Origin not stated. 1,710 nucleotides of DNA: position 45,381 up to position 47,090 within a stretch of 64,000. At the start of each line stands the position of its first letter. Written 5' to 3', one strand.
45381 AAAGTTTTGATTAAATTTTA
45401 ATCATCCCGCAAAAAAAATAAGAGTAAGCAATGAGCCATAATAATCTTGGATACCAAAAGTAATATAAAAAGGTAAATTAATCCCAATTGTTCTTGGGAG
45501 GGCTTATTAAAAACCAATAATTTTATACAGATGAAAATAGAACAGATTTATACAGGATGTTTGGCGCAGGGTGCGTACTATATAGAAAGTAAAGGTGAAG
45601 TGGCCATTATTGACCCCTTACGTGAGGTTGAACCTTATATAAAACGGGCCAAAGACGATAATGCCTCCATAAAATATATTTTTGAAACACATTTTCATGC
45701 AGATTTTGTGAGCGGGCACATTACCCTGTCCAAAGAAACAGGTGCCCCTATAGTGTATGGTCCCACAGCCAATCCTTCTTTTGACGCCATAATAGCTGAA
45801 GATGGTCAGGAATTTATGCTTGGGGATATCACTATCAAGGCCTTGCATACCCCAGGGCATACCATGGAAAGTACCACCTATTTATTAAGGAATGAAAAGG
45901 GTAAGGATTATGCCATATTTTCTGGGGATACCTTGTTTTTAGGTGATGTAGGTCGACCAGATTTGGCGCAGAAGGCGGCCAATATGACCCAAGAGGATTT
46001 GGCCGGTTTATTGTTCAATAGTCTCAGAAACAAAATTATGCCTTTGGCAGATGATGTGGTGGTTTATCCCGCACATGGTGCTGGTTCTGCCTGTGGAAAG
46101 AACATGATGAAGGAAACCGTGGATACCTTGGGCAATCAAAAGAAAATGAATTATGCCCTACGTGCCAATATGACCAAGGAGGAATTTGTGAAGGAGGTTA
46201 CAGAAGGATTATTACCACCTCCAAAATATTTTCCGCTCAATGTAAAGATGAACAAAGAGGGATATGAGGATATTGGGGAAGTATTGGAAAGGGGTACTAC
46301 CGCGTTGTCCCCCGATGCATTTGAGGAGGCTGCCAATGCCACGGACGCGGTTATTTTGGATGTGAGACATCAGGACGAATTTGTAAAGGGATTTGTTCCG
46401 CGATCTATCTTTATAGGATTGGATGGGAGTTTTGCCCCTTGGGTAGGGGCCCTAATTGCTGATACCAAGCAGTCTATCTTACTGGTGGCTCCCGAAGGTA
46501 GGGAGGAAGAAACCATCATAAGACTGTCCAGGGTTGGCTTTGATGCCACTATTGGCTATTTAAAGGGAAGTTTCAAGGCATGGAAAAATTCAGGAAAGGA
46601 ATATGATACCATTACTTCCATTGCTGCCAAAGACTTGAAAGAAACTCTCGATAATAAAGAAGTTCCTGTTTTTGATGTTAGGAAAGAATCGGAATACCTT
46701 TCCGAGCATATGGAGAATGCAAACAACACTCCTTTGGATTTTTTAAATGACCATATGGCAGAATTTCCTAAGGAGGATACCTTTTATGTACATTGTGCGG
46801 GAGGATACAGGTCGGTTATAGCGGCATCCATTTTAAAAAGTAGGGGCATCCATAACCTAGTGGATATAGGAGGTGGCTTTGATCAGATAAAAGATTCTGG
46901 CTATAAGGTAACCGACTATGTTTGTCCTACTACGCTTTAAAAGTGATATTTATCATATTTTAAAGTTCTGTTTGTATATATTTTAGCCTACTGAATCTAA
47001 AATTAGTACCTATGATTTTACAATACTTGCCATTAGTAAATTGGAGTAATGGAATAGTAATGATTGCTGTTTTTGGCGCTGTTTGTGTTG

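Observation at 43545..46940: Putative Crp/Fnr-type sulfide or low-oxygen regulon defined by a fixed-geometry palindrome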

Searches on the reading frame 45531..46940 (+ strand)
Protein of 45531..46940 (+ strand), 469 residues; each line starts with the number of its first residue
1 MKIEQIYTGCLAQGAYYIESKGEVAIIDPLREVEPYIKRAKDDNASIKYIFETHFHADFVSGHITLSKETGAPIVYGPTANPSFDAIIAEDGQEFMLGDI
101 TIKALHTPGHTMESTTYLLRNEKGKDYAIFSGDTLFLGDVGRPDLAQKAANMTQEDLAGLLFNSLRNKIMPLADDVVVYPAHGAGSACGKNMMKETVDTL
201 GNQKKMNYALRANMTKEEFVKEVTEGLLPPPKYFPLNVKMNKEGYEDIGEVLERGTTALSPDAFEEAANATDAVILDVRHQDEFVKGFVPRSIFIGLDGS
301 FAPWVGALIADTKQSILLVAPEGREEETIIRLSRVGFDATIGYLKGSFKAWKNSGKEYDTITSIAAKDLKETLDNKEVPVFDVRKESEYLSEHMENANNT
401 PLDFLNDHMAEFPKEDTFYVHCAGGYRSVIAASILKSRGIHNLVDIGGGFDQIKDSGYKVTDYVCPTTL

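Call 5: search_protein_families(library=pfam, proteins=[window:45531-46940:+])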
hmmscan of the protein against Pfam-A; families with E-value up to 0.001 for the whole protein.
window:45531-46940:+ (469 aa): 2 families
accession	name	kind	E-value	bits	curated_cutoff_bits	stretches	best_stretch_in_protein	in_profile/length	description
PF00581.25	Rhodanese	-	9.8e-26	90.6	22.2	2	366-454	2-100/102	Rhodanese-like domain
PF00753.33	Lactamase_B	-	1.7e-13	51.4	22.7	1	14-178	7-193/196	Metallo-beta-lactamase superfamily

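Call 64: search_protein_families(library=ncbifam, proteins=[window:45531-46940:+], max_evalue=0.00001)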
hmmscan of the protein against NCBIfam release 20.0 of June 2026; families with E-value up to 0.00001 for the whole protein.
window:45531-46940:+ (469 aa): 19 families
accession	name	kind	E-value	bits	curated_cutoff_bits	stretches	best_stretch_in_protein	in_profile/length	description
TIGR03413.1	GSH_gloB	equivalog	3.9e-19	69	200.8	1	19-182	16-164/248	hydroxyacylglutathione hydrolase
NF006444.0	PRK08762.1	equivalog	4.7e-18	65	449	2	360-462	13-116/387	molybdopterin-synthase adenylyltransferase MoeB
NF040641.1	bifunc_ST_SDO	equivalog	3e-15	56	625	1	89-240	262-398/423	bifunctional sulfur transferase/dioxygenase Blh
NF045521.1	rhoda_near_glyco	subfamily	1.5e-14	54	145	1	360-462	16-117/144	rhodanese homology domain-containing protein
NF007597.0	PRK10241.1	equivalog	9.6e-13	48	421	1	19-184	19-167/251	hydroxyacylglutathione hydrolase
NF033105.1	bla_subclass_B3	equivalog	2.3e-11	43.5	240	1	88-135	124-172/257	subclass B3 metallo-beta-lactamase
NF041203.1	rhodanese_LYCAU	equivalog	5e-10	39.1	115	1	357-460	16-123/126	rhodanese-related (seleno)protein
NF001195.0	PRK00162.1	equivalog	9.3e-10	38.8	102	1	360-455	3-98/108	thiosulfate sulfurtransferase GlpE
NF005902.0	PRK07878.1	equivalog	9.4e-10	37.9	647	1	362-450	287-378/392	adenylyltransferase/sulfurtransferase MoeZ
NF041804.1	MBL_fold_SolJ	exception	1.5e-09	37.4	350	1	21-186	28-182/224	solanimycin biosynthesis MBL-fold hydrolase SolJ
NF001133.1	PRK00142.1-1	equivalog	5.5e-09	35.9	170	1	360-450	104-200/229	oxygen-dependent tRNA uridine(34) hydroxylase TrhO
NF008750.0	PRK11784.1-2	equivalog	5.9e-09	35.5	241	0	369-402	7-40/346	tRNA 2-selenouridine(34) synthase MnmH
NF012229.1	bla_class_B_core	domain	5.7e-08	33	100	1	17-119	19-138/139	metallo-beta-lactamase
NF007627.0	PRK10287.1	equivalog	1.2e-07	31.9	102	1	381-453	24-97/104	thiosulfate sulfurtransferase PspE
NF000469.2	CAR_gen_B3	exception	3.9e-07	29.4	500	0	85-125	170-210/311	CAR family subclass B3 metallo-beta-lactamase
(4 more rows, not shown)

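Call 65: search_solved_structures(query=window:45531-46940:+, max_evalue=0.00001)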
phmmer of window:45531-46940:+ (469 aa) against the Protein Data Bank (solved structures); distinct sequences matched with E-value up to 0.00001: 28.
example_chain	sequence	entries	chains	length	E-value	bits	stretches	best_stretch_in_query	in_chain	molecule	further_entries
3tp9_A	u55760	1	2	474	2.7e-66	227.3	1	3-460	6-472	BETA-LACTAMASE and RHODANESE DOMAIN PROTEIN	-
3r2u_A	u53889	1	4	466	1.4e-53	185.4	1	3-454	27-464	Metallo-beta-lactamase family protein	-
8zbd_A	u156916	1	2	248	4.1e-19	71.8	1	25-243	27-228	MBL fold metallo-hydrolase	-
4ysb_A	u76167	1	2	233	9.3e-17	64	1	19-242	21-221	Metallo-beta-lactamase family protein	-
9rhq_A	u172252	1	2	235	1.8e-16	63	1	23-249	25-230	Metallo-beta-lactamase family protein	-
6mxv_A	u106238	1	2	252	3.2e-15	58.9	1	368-459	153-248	Rhodanese-like family protein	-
5ve3_B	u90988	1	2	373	5.9e-14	54.7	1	22-356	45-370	BpPRF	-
5ve4_A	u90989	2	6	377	9.1e-14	54.1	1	22-357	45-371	BpPRF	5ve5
4ysk_A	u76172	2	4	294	1.1e-13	53.9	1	36-232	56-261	Beta-lactamase domain protein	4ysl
4chl_A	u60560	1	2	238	2.8e-13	52.5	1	22-240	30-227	PERSULFIDE DIOXYGENASE ETHE1, MITOCHONDRIAL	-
2xf4_A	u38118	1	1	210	1.2e-12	50.5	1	90-190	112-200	HYDROXYACYLGLUTATHIONE HYDROLASE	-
2gcu_A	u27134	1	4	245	2.9e-12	49.2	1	25-184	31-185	Putative hydroxyacylglutathione hydrolase 3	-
9g8t_A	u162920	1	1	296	1.1e-11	47.3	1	88-221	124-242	Metallo-beta-lactamase domain-containing protein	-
4efz_A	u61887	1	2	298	1.3e-11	47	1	37-223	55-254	Metallo-beta-lactamase family protein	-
7ev5_A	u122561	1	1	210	2.1e-11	46.3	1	67-192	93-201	Lactamase_B domain-containing protein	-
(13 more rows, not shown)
